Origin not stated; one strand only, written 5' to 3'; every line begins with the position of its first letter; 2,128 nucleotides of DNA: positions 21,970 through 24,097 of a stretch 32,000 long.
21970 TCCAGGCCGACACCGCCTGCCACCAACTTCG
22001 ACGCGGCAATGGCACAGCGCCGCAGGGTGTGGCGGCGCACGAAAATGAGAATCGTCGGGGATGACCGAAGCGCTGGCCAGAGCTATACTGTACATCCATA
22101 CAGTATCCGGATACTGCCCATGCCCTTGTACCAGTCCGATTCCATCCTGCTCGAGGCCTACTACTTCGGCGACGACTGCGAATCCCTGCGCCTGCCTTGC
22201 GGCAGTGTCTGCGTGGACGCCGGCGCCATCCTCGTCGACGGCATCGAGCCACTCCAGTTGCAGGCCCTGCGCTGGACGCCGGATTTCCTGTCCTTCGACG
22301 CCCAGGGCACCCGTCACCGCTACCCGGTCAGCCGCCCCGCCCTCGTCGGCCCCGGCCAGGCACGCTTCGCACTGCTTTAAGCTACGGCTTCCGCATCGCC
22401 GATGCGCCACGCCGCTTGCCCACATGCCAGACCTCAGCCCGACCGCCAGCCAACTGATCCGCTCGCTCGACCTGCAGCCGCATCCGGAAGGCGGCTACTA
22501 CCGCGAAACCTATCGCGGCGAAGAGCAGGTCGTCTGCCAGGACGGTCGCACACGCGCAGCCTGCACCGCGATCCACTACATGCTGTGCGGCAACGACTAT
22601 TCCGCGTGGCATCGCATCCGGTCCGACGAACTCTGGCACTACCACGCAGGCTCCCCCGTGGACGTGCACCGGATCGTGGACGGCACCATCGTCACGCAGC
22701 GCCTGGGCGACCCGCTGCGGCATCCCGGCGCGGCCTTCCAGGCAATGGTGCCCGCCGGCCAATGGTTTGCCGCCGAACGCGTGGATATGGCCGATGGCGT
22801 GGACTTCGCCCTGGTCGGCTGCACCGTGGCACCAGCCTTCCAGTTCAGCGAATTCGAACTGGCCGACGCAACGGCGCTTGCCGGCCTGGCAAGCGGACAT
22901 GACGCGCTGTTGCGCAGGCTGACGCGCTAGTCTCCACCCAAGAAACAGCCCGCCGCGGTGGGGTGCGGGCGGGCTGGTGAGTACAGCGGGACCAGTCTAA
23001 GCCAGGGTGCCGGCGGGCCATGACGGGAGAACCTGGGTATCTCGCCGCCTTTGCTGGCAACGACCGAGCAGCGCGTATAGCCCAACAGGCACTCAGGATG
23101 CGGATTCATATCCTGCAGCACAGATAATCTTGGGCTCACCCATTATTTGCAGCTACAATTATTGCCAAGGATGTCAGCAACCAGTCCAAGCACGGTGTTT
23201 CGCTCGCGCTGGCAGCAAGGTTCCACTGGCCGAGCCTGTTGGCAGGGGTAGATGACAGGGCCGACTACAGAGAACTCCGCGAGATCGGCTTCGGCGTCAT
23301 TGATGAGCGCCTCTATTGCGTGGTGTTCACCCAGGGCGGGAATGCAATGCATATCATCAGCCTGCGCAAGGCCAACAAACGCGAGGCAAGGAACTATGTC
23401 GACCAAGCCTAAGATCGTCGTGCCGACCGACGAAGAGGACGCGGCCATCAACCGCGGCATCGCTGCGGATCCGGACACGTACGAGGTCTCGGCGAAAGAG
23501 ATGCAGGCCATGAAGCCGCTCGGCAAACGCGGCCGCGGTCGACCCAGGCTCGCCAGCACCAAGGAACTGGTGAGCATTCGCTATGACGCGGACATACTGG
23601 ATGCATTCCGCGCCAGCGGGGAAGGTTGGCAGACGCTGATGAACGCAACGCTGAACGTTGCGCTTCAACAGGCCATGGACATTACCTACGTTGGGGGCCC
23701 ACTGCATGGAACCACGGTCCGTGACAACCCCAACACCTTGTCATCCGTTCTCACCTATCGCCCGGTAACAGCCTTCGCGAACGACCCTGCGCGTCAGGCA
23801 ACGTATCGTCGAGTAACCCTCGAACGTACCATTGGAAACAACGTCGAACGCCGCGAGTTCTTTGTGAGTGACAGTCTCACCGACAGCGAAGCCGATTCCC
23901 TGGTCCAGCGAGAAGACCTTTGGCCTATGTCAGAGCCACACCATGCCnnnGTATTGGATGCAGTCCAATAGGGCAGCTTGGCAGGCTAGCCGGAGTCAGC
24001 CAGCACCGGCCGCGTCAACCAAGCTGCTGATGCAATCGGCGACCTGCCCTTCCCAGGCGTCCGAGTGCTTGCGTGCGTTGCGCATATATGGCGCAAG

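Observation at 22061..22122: Textbook LexA (SOS) box on the -10 of a promoter driving an unrecognisable 86-aa protein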

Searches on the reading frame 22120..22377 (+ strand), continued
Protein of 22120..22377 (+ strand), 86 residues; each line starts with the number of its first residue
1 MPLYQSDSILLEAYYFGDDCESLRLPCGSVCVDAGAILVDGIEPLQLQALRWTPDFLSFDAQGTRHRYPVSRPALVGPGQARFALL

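Call 82: search_protein_families(library=phrogs, proteins=[L046:568-2442:-, L046:889-2700:+, L046:3526-4890:-, L046:4783-6411:+, L046:6505-8130:-, L046:8798-9811:+, L046:11108-12712:-, L046:17904-18812:+, L046:16634-17125:-, L046:14778-15275:-], max_evalue=0.00001)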
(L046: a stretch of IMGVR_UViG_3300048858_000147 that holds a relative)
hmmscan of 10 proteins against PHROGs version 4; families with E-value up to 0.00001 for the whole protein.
L046:568-2442:- (624 aa): 18 families
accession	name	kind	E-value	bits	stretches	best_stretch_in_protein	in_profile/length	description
phrog_16297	-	tail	4.7e-82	277.5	1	3-381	4-384/777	tail length tape measure protein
phrog_3519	-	tail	2e-51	176.7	1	65-299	70-306/959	tail length tape measure protein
phrog_339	-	tail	8.7e-50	170.9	1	24-311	24-307/1123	tail length tape measure protein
phrog_8010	-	tail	1.6e-47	163.1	1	77-291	276-490/1543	tail length tape measure protein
phrog_3336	-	tail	1.2e-42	147.6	1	44-350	51-349/1051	tail length tape measure protein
phrog_1107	-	tail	6.5e-39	134.6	1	35-312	154-439/1252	tail length tape measure protein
phrog_12706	-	tail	7.8e-35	121.3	1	62-313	199-454/1244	tail length tape measure protein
phrog_17300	-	tail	2e-33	116.8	1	69-291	66-290/900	tail length tape measure protein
phrog_7740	-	tail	2.5e-30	105.6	1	50-293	58-303/2151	tail length tape measure protein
phrog_1068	-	tail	6.7e-28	98.8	1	52-516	89-458/706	tail length tape measure protein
phrog_32885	-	tail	1.9e-23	83.4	1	63-353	43-329/948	tail length tape measure protein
phrog_2335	-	tail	5.6e-22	78.6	1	50-520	467-883/1536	tail length tape measure protein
phrog_27190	-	tail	7.2e-20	71.6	1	31-295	63-330/1015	tail length tape measure protein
phrog_16889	-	tail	4.1e-19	69.8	1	74-284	78-288/470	tail length tape measure protein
phrog_20119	-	tail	6.2e-18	65.6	1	79-299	61-282/851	tail length tape measure protein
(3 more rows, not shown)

L046:889-2700:+ (604 aa): 0 families

L046:3526-4890:- (454 aa): 2 families
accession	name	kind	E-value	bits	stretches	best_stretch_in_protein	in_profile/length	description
phrog_205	-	tail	3e-104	350.4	1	4-452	12-434/455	tail sheath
phrog_9590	-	unknown function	4e-35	122.6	1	294-454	220-376/377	-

L046:4783-6411:+ (543 aa): 0 families

L046:6505-8130:- (541 aa): 9 families
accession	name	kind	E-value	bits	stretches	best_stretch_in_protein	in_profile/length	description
phrog_19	-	DNA, RNA and nucleotide metabolism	1.8e-101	341.9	1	84-520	152-582/621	DnaB-like replicative helicase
phrog_11530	-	unknown function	4.3e-42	145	1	366-521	5-161/184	-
phrog_243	-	DNA, RNA and nucleotide metabolism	3.3e-39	135.5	1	257-518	11-267/273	DnaB-like replicative helicase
phrog_239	-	DNA, RNA and nucleotide metabolism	6e-32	112.5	1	249-518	323-598/801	DNA primase/helicase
phrog_23150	-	unknown function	1.6e-15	58.3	1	96-302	12-214/217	-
phrog_5482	-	unknown function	1.2e-13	51.6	1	377-515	148-295/341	-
phrog_19347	-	unknown function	8.6e-11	43.1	0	457-480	1-24/79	-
phrog_97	-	other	4e-09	37.2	1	256-306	42-97/506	UvsX-like recombinase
phrog_20000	-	unknown function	5.7e-09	37.1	1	81-176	16-114/132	-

L046:8798-9811:+ (338 aa): 7 families
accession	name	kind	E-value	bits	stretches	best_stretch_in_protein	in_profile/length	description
phrog_4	-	transcription regulation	9.6e-29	101.5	1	130-325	145-328/400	transcriptional repressor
phrog_5736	-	transcription regulation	2.4e-12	48.1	1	40-111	3-72/133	transcriptional regulator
phrog_2328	-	transcription regulation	2.1e-10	41.4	1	117-200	15-101/128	transcriptional repressor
phrog_8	-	transcription regulation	2.4e-10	41.4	1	48-191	77-228/346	transcriptional regulator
phrog_6201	-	transcription regulation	4e-08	34.2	1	249-326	32-108/121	CI-like repressor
phrog_147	-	transcription regulation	1.5e-06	29.5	0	119-192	4-85/100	transcriptional regulator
phrog_811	-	DNA, RNA and nucleotide metabolism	5.5e-06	27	1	238-318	41-119/140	UmuD-like protein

L046:11108-12712:- (534 aa): 3 families
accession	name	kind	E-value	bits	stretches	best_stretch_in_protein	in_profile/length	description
phrog_26190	-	unknown function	9e-12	45.8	1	22-103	8-91/260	-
phrog_13893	-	tail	4.4e-07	29.6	1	116-160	177-221/648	tail protein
phrog_1171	-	tail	6.6e-07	29.1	1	109-177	174-262/954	tail spike protein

L046:17904-18812:+ (303 aa): 0 families

L046:16634-17125:- (163 aa): 0 families

L046:14778-15275:- (165 aa): 0 families

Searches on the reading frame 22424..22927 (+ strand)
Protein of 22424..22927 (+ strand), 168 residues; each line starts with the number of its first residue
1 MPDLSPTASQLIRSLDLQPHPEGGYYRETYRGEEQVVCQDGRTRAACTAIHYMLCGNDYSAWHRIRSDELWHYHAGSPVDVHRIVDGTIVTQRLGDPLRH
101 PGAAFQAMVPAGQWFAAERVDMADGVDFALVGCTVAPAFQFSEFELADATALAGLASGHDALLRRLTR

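Call 7: search_protein_families(library=pfam, proteins=[window:22424-22927:+], max_evalue=0.1)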
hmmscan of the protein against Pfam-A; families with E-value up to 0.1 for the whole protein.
window:22424-22927:+ (168 aa): 1 family
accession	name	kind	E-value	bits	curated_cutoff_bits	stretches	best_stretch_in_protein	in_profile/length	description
PF06172.17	Cupin_5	-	4.7e-47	160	25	1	10-147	2-139/139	Cupin superfamily (DUF985)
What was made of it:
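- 22424..22930 (+): DUF985 / Cupin_5 gene, probably co-transcribed with orf86. Pfam PF06172, E 4.7e-47 (call 7).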

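Call 8: search_protein_families(library=ncbifam, proteins=[window:22424-22927:+], max_evalue=0.1)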
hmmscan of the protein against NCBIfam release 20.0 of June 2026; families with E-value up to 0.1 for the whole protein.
window:22424-22927:+ (168 aa): 0 families

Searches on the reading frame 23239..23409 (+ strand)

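Call 90: search_protein_families(library=pfam, proteins=[window:23239-23409:+], max_evalue=0.00001)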
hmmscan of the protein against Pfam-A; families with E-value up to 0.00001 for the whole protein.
window:23239-23409:+ (57 aa): 1 family
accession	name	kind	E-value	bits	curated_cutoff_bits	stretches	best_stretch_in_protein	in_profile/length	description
PF04365.19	BrnT_toxin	-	1.7e-11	44.7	34.5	1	4-49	32-77/77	Ribonuclease toxin, BrnT, of type II toxin-antitoxin system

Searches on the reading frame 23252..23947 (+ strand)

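Call 7: search_protein_families(library=pfam, proteins=[window:23252-23947:+], max_evalue=0.1)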
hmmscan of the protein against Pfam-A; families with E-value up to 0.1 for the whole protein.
window:23252-23947:+ (232 aa): 2 families
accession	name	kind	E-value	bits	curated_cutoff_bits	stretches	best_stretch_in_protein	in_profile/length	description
PF14384.12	BrnA_antitoxin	-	5.8e-19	68.7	26.1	1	75-137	1-67/68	BrnA antitoxin of type II toxin-antitoxin system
PF02178.24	AT_hook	-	0.081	13.3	17.4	0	92-104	1-13/13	AT hook motif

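Call 8: search_protein_families(library=ncbifam, proteins=[window:23252-23947:+], max_evalue=0.1)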
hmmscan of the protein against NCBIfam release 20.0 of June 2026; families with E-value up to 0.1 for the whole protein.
window:23252-23947:+ (232 aa): 1 family
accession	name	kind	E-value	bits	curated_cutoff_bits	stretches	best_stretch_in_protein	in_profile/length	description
NF006618.0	PRK09185.1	subfamily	0.093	11.8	407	0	119-162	257-298/394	beta-ketoacyl-ACP synthase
